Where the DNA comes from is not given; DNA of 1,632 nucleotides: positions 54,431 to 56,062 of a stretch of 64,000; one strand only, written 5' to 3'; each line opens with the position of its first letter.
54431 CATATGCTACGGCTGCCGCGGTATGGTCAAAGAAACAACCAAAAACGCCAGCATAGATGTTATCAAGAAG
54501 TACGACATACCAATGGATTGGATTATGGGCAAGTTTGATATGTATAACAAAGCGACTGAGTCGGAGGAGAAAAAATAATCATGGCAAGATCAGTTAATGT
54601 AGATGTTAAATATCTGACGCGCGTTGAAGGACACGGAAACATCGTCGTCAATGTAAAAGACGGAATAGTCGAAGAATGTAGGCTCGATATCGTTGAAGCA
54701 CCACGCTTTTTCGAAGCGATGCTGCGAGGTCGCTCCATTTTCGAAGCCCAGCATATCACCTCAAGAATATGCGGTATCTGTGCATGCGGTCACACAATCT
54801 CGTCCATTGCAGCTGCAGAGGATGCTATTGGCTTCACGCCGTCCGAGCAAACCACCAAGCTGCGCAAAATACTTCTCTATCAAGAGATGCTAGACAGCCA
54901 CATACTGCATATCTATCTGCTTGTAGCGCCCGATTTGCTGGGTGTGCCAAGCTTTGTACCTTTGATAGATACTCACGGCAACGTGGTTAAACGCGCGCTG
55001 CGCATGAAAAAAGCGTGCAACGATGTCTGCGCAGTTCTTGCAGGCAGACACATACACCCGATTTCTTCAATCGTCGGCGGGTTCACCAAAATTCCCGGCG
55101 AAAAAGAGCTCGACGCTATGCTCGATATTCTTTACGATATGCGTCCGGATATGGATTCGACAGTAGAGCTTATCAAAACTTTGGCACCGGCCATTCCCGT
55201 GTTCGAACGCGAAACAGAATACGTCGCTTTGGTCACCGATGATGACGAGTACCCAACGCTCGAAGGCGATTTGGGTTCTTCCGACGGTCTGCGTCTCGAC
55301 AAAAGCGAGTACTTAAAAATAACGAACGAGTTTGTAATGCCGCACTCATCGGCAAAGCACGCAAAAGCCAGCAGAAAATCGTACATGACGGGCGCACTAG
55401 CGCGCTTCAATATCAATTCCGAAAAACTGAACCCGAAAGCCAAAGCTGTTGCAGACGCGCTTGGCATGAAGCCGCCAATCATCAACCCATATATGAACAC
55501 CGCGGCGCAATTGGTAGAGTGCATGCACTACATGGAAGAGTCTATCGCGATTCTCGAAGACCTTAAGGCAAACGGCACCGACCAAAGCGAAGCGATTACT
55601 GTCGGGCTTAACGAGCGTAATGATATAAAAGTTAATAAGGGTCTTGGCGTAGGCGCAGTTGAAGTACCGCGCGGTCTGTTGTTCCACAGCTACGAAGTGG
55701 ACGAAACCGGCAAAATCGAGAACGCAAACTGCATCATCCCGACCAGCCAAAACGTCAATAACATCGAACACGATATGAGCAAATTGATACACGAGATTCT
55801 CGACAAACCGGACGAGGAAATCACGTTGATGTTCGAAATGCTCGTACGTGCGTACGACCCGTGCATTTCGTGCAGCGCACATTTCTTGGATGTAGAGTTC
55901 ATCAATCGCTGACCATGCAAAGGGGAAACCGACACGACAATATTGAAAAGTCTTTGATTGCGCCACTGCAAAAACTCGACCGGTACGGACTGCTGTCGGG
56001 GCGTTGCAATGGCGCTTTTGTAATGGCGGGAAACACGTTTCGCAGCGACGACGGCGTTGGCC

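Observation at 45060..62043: FdsGBA-ordered formate dehydrogenase next to a group-3b-type [NiFe] hydrogenase with a full maturation set: candidate soluble, pyridine-nucleotide-coupled formate/H2 module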

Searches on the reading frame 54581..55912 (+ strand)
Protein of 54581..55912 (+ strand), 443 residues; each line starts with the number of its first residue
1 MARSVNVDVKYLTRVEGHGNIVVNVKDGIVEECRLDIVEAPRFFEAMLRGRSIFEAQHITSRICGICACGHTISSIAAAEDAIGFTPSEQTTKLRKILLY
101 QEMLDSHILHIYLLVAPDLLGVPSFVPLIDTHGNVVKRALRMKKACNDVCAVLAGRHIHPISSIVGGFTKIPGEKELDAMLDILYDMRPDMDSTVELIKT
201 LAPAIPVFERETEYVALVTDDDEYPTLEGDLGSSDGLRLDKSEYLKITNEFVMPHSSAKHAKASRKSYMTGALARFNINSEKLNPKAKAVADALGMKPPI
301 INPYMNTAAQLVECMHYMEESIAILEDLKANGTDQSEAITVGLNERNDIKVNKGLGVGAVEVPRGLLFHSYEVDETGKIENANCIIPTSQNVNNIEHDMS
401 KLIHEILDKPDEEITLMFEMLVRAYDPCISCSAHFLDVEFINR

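Call 3: search_protein_families(library=pfam, proteins=[window:54581-55912:+])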
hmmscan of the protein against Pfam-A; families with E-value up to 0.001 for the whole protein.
window:54581-55912:+ (443 aa): 1 family
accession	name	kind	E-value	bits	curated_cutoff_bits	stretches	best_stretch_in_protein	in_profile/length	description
PF00374.24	NiFeSe_Hases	-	1.5e-37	130.2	25.8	2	42-122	1-81/508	Nickel-dependent hydrogenase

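Call 4: search_protein_families(library=ncbifam, proteins=[window:54581-55912:+])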
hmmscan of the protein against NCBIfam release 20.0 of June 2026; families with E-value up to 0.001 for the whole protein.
window:54581-55912:+ (443 aa): 9 families
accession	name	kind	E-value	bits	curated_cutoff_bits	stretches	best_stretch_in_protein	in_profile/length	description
NF040832.1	sulfhyd_HydA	equivalog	1.5e-84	284.6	880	1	6-435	4-423/426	NADPH-dependent hydrogenase/sulfhydrogenase 1 subunit alpha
NF040828.1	sulfhyd_ShyA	equivalog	2.1e-78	264.1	700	1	6-436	2-413/415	NAD(P)-dependent hydrogenase/sulfhydrogenase 2 subunit alpha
NF041785.2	VhuA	equivalog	2.3e-46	158.2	800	1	7-406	4-416/418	F420-non-reducing hydrogenase Vhu subunit A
TIGR03295.1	frhA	equivalog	3.6e-44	151.3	392.5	1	6-438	4-399/412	coenzyme F420 hydrogenase subunit alpha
NF033181.1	NiFeSe_hydrog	equivalog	6.2e-44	150.7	600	3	7-124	4-120/507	nickel-dependent hydrogenase large subunit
NF045518.1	H2_NiFeSe_large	exception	9.3e-37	126.9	780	2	5-180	2-191/485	NiFeSe hydrogenase large subunit HysA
NF007778.0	PRK10467.1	equivalog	1.7e-23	82.7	969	2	7-124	5-121/567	hydrogenase 2 large subunit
NF007550.0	PRK10170.1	equivalog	5.2e-20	71.4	1101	2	9-121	21-133/597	Ni/Fe-hydrogenase large subunit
NF041786.2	VhuU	equivalog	6.1e-08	32.3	70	1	417-437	10-30/45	F420-non-reducing hydrogenase selenoprotein subunit VhuU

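Call 8: find_homologous_proteins(query=window:54581-55912:+)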
Query window:54581-55912:+ (443 aa): 8000 proteins with E <= 0.001 among 8000 candidates; the best 120 are listed.
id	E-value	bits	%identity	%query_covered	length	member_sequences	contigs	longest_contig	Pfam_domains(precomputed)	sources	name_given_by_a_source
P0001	2.2e-289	977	98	100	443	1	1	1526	PF00374.25,PF27537.1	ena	-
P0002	9.1e-285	962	96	100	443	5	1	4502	PF00374.25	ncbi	-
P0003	2.1e-267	905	90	100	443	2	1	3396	PF00374.25,PF27537.1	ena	-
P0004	1.2e-257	873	87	100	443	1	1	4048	PF00374.25,PF27537.1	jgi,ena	-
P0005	2.9e-256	868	86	100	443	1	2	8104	PF00374.25,PF27537.1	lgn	-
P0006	2.2e-247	839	82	100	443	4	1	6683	PF00374.25,PF27537.1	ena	-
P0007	4.6e-247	838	82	100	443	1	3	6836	PF00374.25,PF27537.1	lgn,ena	-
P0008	2.0e-241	820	80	100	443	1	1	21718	PF00374.25,PF27537.1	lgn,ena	-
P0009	4.7e-234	795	79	100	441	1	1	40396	PF00374.25,PF27537.1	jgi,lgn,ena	-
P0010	5.9e-232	788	79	100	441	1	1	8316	PF00374.25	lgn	-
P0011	3.9e-230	782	78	100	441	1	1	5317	PF00374.25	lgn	-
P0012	1.5e-229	780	78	100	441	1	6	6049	PF00374.25,PF27537.1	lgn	-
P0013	1.0e-226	771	75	100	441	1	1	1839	PF00374.25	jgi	jgi:sulfhydrogenase subunit alpha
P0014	7.0e-226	768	76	100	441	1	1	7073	PF00374.25,PF27537.1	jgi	jgi:coenzyme F420-reducing hydrogenase alpha subunit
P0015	1.3e-225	767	77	100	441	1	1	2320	PF00374.25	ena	-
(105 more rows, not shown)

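Call 9: search_solved_structures(query=window:54581-55912:+, max_evalue=0.001)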
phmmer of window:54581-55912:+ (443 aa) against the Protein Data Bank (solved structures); distinct sequences matched with E-value up to 0.001: 70 (the best 60 are shown).
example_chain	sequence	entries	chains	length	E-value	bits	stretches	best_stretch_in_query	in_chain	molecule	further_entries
5yxy_A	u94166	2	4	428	3.6e-73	250.3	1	7-435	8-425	Cytosolic NiFe-hydrogenase, alpha subunit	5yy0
9nez_D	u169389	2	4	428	1.5e-72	248.3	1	7-436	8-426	Sulfhydrogenase 1 subunit alpha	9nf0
9e15_B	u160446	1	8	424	5.2e-72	246.5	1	7-434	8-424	Sulfhydrogenase 1 subunit alpha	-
9e1j_B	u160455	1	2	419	6.1e-72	246.3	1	7-434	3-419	Sulfhydrogenase 1 subunit alpha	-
5odc_F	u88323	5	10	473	9.8e-50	173.1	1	5-439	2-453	Methyl-viologen reducing hydrogenase subunit A | Methyl-viologen reducing hydrogenase, subunit A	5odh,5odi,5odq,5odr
9sw2_F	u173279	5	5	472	1.4e-44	156.2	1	7-439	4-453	F420-non-reducing hydrogenase subunit A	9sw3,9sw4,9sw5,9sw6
7t2r_D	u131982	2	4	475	1.5e-42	149.5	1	6-436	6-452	NiFe hydrogenase large subunit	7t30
9sfi_g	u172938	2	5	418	5.2e-39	137.8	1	7-399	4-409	Coenzyme F420-reducing hydrogenase, alpha subunit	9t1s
5xf9_D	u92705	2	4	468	2.8e-36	128.8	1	7-434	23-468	NAD-reducing hydrogenase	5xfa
1cc1_L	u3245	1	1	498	1e-28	103.9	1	5-141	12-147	HYDROGENASE (LARGE SUBUNIT)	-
4kl8_L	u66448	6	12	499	1e-28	103.9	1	5-142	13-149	Nickel-dependent hydrogenase large subunit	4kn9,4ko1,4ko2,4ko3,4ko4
5jsu_B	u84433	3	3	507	2.7e-28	102.5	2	8-177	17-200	Periplasmic [NiFeSe] hydrogenase, large subunit, selenocysteine-containing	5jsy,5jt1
5jsh_B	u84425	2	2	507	8.6e-27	97.6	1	8-177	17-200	Periplasmic [NiFeSe] hydrogenase, large subunit, selenocysteine-containing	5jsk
3zfs_A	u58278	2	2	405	3.4e-26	95.6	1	9-439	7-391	F420-REDUCING HYDROGENASE, SUBUNIT ALPHA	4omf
6z8m_B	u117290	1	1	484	4e-26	95.4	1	8-177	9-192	Periplasmic [NiFeSe] hydrogenase, large subunit, selenocysteine-containing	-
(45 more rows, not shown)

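Call 11: find_related_loci(query=window:54581-55912:+, collection=genome_contigs, flank=10000)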
Query window:54581-55912:+ (443 aa) in genome_contigs; peptide patterns used: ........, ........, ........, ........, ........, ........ (x = any residue, [..] = any of these).
29 stretches matched a pattern; 16 encode a relative of the query (tblastn E <= 1e-3); 16 distinct loci.
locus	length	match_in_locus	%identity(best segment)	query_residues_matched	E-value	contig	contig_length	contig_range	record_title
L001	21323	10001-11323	77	1-443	0e+0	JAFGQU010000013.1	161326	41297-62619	MAG: Candidatus Omnitrophota bacterium isolate Zod_Metabat.783 k87_4966039, whole genome shotgun sequence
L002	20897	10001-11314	74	3-442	0e+0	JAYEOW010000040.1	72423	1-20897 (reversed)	MAG: Candidatus Margulisiibacteriota bacterium isolate MAG019 MAG019_40, whole genome shotgun sequence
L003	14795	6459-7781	71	1-443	0e+0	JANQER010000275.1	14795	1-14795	MAG: Elusimicrobia bacterium isolate PL23a_bin.39 k99_5233844, whole genome shotgun sequence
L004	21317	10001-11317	72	3-443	0e+0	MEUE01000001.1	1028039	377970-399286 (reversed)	MAG: candidate division WOR-1 bacterium RIFOXYB2_FULL_46_45 rifoxyb2_full_scaffold_0, whole genome shotgun sequence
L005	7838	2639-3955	70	3-443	0e+0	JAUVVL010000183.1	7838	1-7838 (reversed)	MAG: Desulfobacteraceae bacterium isolate CSMAG_1163 CSMAG_1163_k127_63884_length_7838_cov_87.7043, whole genome shotgun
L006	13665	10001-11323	72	1-441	0e+0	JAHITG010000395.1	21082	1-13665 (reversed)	MAG: Spirochaetes bacterium isolate MM_PC_MetaG.mb.203 MM_PC_MetaG.mb.203_k141_1489368, whole genome shotgun sequence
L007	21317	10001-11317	70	3-443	0e+0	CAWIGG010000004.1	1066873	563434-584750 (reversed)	MAG: uncultured Spirochaetota bacterium isolate MFD03726.bin.1.50 genome assembly, contig: contig_42718, whole genome sh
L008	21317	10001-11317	71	3-443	0e+0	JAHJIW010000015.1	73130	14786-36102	MAG: Candidatus Margulisiibacteriota bacterium isolate Modern_marine_rock_biofilm.mb.116 Modern_marine_roc.mb.116_k141_7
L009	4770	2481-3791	71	3-441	0e+0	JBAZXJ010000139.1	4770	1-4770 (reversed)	MAG: Candidatus Margulisiibacteriota bacterium isolate SO_2017_GW1_53 NODE_68985_length_4770_cov_0.575059_OW334_2017, wh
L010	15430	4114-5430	69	1-441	0e+0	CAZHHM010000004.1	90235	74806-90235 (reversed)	MAG TPA_asm: uncultured bacterium isolate SRP220891_co1_490 genome assembly, contig: NODE_410_length_90235_cov_9.196385,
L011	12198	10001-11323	69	1-443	0e+0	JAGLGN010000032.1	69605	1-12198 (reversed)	MAG: bacterium isolate RS_10_39 ROV157_10.bin.39.fa_32, whole genome shotgun sequence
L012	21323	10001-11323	69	1-443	0e+0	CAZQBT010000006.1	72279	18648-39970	MAG TPA_asm: uncultured Brevinematales bacterium isolate SRP241341_co1_258 genome assembly, contig: NODE_479_length_7227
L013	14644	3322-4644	69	1-443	0e+0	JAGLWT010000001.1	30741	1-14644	MAG: bacterium isolate RS_12_30 ZL285.bin.30.fa_1, whole genome shotgun sequence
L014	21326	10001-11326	69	1-443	0e+0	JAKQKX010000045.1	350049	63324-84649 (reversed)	MAG: Candidatus Omnitrophota bacterium isolate USDV_maxbin.135_sub k141_170717, whole genome shotgun sequence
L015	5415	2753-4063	62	3-441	0e+0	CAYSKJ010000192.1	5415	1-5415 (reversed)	MAG TPA_asm: uncultured bacterium isolate SRP241341_co1_270 genome assembly, contig: NODE_13652_length_5415_cov_5.396269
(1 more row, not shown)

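Call 14: find_encoding_contigs(protein=P0002, flank=10000, max_places=4)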
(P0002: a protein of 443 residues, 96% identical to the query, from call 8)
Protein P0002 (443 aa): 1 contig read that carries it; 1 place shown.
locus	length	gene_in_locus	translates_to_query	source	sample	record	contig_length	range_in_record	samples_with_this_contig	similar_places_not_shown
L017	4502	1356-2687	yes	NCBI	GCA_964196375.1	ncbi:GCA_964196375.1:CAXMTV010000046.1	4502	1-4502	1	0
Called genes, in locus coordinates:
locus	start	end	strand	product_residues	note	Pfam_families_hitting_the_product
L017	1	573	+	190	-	?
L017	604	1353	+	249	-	PF01058:Oxidored_q6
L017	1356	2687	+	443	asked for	PF00374:NiFeSe_Hases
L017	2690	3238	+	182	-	PF01750:HycI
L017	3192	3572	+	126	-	PF01155:HypA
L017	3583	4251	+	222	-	PF02492:cobW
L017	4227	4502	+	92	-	?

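Call 15: find_encoding_contigs(protein=P0009, flank=10000, max_places=4)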
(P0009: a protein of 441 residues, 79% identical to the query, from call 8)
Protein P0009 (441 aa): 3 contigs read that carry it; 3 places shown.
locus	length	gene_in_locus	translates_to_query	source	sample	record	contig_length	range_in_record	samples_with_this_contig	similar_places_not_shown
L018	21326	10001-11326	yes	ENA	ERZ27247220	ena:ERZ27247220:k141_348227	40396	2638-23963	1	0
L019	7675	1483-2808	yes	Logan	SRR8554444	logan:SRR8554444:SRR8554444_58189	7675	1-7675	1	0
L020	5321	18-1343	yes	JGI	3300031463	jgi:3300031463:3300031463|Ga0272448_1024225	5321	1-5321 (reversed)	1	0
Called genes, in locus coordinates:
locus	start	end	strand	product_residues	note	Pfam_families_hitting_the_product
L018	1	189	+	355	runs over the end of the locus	PF13407:Peripla_BP_4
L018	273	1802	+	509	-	PF00005:ABC_tran, PF13304:AAA_21 (weak), PF00005:ABC_tran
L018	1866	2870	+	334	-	PF02653:BPD_transp_2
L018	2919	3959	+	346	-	PF08240:ADH_N, PF16912:Glu_dehyd_C, PF00107:ADH_zinc_N, PF13602:ADH_zinc_N_2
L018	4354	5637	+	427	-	PF04055:Radical_SAM, PF13186:SPASM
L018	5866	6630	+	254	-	PF00392:GntR, PF08220:HTH_DeoR (faint), PF07702:UTRA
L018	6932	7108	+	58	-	-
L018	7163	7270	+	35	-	-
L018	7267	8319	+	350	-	PF12838:Fer4_7 (faint), PF17179:Fer4_22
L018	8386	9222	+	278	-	PF00970:FAD_binding_6, PF00175:NAD_binding_1, PF10418:DHODB_Fe-S_bind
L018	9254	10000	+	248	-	PF01058:Oxidored_q6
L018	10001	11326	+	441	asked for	PF27537:HoxH (faint), PF00374:NiFeSe_Hases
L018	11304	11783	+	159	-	PF01750:HycI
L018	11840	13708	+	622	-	PF13292:DXP_synthase_N, PF02779:Transket_pyr, PF02780:Transketolase_C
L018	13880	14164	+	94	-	PF13451:zf_Tbcl, PF23477:zf_Tbcl_2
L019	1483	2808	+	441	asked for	PF27537:HoxH (faint), PF00374:NiFeSe_Hases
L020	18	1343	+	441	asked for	PF27537:HoxH (faint), PF00374:NiFeSe_Hases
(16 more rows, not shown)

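Call 16: find_encoding_contigs(protein=P0008, flank=10000, max_places=4)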
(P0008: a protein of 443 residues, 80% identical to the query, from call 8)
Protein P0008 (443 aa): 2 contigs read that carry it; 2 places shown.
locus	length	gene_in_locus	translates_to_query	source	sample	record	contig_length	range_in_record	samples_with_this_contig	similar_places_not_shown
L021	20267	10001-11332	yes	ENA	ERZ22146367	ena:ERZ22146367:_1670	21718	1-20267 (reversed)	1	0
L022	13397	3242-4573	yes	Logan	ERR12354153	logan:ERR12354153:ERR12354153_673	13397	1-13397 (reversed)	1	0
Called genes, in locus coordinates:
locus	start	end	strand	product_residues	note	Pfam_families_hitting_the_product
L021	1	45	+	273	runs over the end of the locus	PF00106:adh_short, PF08659:KR, PF13561:adh_short_C2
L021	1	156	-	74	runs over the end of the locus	-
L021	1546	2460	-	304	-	PF02126:PTE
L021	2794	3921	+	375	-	PF00248:Aldo_ket_red, PF13746:Fer4_18 (faint), PF13183:Fer4_8 (weak), PF13187:Fer4_9, PF13237:Fer4_10 (faint), PF13534:Fer4_17 (weak)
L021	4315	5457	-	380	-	PF01208:URO-D (weak)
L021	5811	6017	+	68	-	-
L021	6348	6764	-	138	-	PF00892:EamA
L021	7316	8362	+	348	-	PF12838:Fer4_7 (faint), PF12797:Fer4_2 (faint), PF13237:Fer4_10 (weak), PF17179:Fer4_22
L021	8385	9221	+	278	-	PF00970:FAD_binding_6, PF00175:NAD_binding_1, PF10418:DHODB_Fe-S_bind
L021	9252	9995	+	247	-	PF01058:Oxidored_q6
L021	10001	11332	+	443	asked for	PF27537:HoxH (weak), PF00374:NiFeSe_Hases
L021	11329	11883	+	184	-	PF01750:HycI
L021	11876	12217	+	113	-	PF01155:HypA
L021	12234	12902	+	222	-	PF02492:cobW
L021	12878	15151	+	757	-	PF00708:Acylphosphatase, PF07503:zf-HYPF, PF01300:Sua5_yciO_yrdC, PF17788:HypF_C, PF22521:HypF_C_2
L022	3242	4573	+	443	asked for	PF27537:HoxH (weak), PF00374:NiFeSe_Hases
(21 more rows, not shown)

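Call 46: find_encoding_contigs(protein=P0005, flank=10000, max_places=3)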
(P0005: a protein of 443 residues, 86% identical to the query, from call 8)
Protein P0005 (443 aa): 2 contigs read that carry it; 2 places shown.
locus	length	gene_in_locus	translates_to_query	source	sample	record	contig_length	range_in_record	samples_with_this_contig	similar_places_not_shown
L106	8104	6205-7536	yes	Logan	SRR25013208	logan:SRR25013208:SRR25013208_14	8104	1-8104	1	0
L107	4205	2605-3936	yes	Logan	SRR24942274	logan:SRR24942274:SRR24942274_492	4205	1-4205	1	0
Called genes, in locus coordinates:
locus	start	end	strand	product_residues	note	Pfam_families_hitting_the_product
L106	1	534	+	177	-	?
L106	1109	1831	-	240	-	PF01061:ABC2_membrane, PF12698:ABC2_membrane_3 (weak)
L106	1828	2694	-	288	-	PF00005:ABC_tran, PF13304:AAA_21 (weak)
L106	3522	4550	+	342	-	PF12838:Fer4_7 (faint), PF12797:Fer4_2 (faint), PF00037:Fer4 (faint), PF13237:Fer4_10, PF17179:Fer4_22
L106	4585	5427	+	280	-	PF00970:FAD_binding_6, PF00175:NAD_binding_1, PF10418:DHODB_Fe-S_bind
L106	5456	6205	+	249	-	PF01058:Oxidored_q6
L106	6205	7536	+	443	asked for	PF27537:HoxH (faint), PF00374:NiFeSe_Hases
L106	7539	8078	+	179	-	PF01750:HycI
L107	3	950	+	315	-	?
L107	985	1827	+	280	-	PF00970:FAD_binding_6, PF00175:NAD_binding_1, PF10418:DHODB_Fe-S_bind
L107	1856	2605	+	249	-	PF01058:Oxidored_q6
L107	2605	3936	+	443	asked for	PF27537:HoxH (faint), PF00374:NiFeSe_Hases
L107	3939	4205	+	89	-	?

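Call 47: find_encoding_contigs(protein=P0007, flank=10000, max_places=3)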
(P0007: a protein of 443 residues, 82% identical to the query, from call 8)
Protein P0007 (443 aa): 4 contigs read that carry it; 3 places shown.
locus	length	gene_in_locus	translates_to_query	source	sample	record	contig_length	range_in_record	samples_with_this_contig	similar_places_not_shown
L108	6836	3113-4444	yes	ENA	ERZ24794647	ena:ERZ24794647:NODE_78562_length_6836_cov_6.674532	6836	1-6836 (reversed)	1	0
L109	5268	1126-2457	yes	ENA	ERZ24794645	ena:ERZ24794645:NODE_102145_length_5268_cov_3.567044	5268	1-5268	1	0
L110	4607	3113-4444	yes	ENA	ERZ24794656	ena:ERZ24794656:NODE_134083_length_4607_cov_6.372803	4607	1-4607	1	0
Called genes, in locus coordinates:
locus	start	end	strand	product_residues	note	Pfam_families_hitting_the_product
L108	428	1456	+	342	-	PF13183:Fer4_8 (faint), PF12838:Fer4_7 (faint), PF00037:Fer4 (faint), PF12797:Fer4_2 (faint), PF17179:Fer4_22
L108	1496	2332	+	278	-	PF00970:FAD_binding_6, PF00175:NAD_binding_1, PF10418:DHODB_Fe-S_bind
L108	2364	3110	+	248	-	PF01058:Oxidored_q6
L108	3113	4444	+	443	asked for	PF27537:HoxH (faint), PF00374:NiFeSe_Hases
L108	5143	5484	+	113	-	PF01155:HypA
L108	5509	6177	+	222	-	PF02492:cobW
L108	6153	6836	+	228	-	?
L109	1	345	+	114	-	?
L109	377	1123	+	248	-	PF01058:Oxidored_q6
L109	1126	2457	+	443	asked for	PF27537:HoxH (faint), PF00374:NiFeSe_Hases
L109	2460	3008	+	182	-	PF01750:HycI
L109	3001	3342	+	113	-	PF01155:HypA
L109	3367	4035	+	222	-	PF02492:cobW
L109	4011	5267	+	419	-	?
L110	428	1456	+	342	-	PF13183:Fer4_8 (faint), PF12838:Fer4_7 (faint), PF00037:Fer4 (faint), PF12797:Fer4_2 (faint), PF17179:Fer4_22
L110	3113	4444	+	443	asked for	PF27537:HoxH (faint), PF00374:NiFeSe_Hases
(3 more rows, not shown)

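Call 48: find_encoding_contigs(protein=P0006, flank=10000, max_places=3)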
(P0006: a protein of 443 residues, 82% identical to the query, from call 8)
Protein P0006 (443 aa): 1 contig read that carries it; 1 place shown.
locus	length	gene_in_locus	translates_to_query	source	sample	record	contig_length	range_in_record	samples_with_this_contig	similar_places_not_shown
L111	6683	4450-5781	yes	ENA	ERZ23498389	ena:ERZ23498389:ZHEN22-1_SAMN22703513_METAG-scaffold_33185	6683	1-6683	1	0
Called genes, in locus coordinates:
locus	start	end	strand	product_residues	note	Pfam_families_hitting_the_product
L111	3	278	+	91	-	?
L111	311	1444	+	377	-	PF06782:UPF0236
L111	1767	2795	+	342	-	PF12838:Fer4_7 (faint), PF13187:Fer4_9 (faint), PF00037:Fer4 (faint), PF12797:Fer4_2 (faint), PF13237:Fer4_10 (weak), PF17179:Fer4_22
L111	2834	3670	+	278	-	PF00970:FAD_binding_6, PF00175:NAD_binding_1, PF10418:DHODB_Fe-S_bind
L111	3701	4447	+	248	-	PF01058:Oxidored_q6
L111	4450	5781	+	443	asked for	PF27537:HoxH (weak), PF00374:NiFeSe_Hases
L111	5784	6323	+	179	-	PF01750:HycI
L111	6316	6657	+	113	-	PF01155:HypA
